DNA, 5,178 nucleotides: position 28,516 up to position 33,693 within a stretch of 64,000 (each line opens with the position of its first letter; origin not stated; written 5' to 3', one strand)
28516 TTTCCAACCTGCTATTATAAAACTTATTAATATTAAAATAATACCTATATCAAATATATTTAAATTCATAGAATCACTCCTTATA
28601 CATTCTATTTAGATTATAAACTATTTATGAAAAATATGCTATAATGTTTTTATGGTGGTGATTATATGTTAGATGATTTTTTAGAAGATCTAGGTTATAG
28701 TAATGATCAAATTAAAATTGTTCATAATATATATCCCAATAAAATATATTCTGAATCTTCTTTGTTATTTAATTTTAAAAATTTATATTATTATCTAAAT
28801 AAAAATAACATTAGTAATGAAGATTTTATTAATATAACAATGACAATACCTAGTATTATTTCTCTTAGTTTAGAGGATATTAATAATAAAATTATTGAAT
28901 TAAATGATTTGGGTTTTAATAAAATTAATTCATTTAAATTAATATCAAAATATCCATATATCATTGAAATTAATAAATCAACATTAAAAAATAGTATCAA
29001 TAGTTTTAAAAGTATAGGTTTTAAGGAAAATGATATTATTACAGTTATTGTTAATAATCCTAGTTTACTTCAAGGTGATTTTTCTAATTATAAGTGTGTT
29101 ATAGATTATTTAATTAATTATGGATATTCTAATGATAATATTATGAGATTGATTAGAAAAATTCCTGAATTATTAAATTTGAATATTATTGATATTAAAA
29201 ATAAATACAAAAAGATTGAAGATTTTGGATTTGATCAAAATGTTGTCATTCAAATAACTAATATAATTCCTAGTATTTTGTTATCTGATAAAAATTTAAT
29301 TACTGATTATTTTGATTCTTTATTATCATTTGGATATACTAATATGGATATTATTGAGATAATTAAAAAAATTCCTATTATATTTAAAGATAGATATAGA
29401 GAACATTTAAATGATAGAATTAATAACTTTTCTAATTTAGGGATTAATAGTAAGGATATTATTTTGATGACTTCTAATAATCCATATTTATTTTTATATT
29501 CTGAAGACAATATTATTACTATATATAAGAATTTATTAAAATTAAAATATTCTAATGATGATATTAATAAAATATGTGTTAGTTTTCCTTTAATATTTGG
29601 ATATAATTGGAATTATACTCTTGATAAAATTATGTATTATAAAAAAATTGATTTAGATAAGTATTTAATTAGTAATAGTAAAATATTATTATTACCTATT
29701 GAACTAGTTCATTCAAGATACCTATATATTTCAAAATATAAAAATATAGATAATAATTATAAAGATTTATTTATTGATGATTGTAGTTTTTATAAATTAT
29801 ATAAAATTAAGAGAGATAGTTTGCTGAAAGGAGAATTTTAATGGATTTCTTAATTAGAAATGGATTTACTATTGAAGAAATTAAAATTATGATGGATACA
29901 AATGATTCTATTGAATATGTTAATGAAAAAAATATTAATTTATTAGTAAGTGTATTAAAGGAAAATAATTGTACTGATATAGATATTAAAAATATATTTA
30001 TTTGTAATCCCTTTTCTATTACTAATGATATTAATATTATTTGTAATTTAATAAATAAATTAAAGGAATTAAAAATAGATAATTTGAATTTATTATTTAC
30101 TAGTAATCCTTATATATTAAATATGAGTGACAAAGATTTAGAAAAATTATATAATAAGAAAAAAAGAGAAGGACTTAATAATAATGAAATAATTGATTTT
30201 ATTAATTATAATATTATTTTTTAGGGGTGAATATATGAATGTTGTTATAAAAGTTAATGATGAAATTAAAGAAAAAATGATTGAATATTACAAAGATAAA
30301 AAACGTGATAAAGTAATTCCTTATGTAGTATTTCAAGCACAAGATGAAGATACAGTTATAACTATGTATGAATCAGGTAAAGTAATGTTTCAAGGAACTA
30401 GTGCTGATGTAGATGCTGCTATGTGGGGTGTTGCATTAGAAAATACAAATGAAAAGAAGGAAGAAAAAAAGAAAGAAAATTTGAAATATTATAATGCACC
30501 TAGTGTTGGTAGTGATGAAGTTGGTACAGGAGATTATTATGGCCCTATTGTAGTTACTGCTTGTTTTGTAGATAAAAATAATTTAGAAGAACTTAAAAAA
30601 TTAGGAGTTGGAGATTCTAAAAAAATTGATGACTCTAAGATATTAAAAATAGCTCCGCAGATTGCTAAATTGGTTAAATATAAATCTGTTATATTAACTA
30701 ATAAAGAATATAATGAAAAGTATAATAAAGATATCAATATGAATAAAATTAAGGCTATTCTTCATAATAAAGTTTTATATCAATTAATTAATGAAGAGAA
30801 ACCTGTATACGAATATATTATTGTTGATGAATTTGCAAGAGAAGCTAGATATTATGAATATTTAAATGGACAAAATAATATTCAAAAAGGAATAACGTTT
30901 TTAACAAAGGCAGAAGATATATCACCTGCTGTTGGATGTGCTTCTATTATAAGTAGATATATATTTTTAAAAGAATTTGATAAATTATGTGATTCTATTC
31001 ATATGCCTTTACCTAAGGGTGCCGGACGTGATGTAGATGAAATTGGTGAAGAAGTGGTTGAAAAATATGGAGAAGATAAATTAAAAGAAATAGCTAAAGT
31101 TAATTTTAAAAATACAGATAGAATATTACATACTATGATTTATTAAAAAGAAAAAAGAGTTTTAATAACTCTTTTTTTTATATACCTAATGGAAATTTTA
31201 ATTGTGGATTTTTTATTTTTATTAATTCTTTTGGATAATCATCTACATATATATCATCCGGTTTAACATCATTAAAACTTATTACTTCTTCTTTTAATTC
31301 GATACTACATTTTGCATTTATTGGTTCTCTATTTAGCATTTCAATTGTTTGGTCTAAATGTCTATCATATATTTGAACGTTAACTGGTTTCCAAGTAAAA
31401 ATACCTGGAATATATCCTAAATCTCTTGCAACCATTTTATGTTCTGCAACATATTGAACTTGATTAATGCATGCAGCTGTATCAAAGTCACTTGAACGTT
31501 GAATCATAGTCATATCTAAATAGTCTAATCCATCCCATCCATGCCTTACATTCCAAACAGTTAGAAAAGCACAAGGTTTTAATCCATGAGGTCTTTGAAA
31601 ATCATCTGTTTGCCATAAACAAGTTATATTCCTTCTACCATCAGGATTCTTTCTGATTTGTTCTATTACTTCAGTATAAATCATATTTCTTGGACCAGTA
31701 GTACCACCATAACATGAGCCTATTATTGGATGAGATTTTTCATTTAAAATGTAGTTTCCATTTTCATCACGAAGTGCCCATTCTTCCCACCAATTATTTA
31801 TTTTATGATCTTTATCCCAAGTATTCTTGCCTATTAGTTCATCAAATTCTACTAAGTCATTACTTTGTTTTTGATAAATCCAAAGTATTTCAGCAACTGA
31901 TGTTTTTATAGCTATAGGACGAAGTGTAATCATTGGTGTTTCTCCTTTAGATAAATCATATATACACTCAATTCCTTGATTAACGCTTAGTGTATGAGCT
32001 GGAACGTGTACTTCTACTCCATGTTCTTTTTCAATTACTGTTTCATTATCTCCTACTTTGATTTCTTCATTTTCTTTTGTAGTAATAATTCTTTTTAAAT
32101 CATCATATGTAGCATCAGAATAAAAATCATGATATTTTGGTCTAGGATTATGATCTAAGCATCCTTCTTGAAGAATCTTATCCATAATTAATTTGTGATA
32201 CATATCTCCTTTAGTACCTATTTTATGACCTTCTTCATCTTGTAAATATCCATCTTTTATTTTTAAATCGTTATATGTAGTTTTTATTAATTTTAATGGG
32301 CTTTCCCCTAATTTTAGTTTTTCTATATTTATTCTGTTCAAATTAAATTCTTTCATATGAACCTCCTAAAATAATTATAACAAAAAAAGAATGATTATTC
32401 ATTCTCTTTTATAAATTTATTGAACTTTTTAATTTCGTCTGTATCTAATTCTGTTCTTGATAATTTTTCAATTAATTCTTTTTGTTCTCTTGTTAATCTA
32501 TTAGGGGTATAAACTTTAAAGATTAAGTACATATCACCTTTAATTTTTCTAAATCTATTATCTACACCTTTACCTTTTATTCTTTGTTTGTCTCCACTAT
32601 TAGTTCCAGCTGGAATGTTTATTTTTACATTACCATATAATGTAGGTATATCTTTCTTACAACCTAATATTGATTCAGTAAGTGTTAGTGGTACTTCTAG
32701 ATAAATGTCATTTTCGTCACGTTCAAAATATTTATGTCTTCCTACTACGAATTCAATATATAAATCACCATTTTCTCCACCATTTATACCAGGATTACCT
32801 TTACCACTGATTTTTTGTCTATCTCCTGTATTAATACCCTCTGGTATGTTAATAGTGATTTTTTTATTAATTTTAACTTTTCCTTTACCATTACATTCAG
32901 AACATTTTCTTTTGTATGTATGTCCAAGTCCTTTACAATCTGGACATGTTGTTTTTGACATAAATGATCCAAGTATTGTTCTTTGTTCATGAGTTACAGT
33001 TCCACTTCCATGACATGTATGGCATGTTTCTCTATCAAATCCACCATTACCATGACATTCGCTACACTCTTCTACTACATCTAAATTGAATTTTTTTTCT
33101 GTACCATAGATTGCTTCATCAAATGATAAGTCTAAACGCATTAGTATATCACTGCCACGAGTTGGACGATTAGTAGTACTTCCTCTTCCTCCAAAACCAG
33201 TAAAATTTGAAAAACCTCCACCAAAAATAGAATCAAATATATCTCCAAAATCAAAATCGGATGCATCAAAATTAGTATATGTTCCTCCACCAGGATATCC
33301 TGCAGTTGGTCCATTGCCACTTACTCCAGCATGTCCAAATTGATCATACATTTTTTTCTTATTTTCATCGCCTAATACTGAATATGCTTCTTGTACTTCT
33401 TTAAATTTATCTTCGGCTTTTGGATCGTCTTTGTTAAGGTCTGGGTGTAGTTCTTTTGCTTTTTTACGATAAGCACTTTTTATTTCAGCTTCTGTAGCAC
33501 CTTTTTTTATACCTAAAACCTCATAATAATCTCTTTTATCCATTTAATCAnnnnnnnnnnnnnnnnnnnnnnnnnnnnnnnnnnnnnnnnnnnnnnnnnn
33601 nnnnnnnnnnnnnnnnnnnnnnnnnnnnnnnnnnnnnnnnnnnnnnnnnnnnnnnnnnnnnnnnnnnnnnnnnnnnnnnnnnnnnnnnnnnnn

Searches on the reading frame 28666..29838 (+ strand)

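Call 54: search_protein_families(library=pfam, proteins=[window:28666-29838:+], max_evalue=0.00001)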
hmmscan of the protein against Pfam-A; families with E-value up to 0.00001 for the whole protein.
window:28666-29838:+ (391 aa): 1 family
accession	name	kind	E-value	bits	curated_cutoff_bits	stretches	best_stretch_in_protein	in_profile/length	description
PF02536.19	mTERF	-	4.4e-35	121.6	23.1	2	4-229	2-233/314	mTERF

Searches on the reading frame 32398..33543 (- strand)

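Call 91: search_protein_families(library=pfam, proteins=[window:32398-33543:-], max_evalue=0.00001)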
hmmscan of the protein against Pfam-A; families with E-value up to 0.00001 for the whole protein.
window:32398-33543:- (382 aa): 3 families
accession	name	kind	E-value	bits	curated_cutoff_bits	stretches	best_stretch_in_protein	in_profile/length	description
PF01556.23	DnaJ_C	-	2.7e-43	148.1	26.6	1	135-347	3-152/152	DnaJ C terminal domain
PF00226.36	DnaJ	-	2e-26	92.3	27.8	1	5-67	1-63/63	DnaJ domain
PF00684.25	DnaJ_CXXCXGXG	-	6.1e-14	52.5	32.7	1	160-221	1-65/65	DnaJ central domain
